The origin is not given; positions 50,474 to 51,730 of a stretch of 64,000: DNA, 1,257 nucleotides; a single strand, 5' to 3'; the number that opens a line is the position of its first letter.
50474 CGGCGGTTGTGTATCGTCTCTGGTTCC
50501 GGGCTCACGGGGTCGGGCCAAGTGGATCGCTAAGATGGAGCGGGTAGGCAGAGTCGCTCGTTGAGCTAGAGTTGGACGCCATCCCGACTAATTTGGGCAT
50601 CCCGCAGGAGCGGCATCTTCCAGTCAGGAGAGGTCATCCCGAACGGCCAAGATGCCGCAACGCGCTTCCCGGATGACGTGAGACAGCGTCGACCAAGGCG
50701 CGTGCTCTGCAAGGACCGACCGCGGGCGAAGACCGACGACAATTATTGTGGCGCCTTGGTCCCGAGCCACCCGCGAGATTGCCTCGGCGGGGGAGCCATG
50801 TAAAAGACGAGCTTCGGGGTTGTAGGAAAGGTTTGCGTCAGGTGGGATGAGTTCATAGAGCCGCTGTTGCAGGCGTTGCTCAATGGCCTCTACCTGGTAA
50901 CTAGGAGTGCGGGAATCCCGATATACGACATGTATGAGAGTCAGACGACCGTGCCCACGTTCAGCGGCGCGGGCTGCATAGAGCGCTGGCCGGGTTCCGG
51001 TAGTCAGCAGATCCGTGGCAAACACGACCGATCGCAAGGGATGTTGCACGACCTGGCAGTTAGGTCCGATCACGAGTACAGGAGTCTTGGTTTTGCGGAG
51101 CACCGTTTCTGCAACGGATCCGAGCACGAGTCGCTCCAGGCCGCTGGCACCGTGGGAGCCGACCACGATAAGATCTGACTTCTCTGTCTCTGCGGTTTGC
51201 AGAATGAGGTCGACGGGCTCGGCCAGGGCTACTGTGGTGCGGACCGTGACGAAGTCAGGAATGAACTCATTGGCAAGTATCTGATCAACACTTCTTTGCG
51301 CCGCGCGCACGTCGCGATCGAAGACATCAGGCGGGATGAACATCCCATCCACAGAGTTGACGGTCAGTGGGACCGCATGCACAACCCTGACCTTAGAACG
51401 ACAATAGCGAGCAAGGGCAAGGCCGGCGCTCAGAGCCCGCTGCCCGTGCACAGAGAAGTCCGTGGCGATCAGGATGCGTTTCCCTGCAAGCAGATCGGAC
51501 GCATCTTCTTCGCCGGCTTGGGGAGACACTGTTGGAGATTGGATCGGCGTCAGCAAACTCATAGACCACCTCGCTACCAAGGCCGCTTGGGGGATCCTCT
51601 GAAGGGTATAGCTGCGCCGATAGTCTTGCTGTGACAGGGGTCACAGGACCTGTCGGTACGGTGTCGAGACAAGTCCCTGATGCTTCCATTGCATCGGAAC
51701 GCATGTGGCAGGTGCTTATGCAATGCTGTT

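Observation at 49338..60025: Six intergenic TGTGA-N6-TCACA palindromes outline a compact Crp/Fnr regulon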

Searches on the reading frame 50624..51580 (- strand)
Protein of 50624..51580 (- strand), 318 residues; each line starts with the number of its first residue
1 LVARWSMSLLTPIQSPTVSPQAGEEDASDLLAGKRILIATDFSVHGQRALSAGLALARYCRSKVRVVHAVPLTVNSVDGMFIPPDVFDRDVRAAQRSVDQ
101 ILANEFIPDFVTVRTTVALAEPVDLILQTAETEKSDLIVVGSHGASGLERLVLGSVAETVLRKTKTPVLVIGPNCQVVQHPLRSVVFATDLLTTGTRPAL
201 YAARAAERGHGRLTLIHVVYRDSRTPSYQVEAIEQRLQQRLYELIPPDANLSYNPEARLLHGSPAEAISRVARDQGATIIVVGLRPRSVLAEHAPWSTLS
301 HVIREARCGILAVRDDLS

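Call 11: search_protein_families(library=pfam, proteins=[window:50624-51580:-])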
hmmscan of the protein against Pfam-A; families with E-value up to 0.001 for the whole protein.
window:50624-51580:- (318 aa): 1 family
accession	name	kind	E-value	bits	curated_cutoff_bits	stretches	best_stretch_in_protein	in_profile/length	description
PF00582.32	Usp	-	2.6e-43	148.4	24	2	34-171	3-140/141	Universal stress protein family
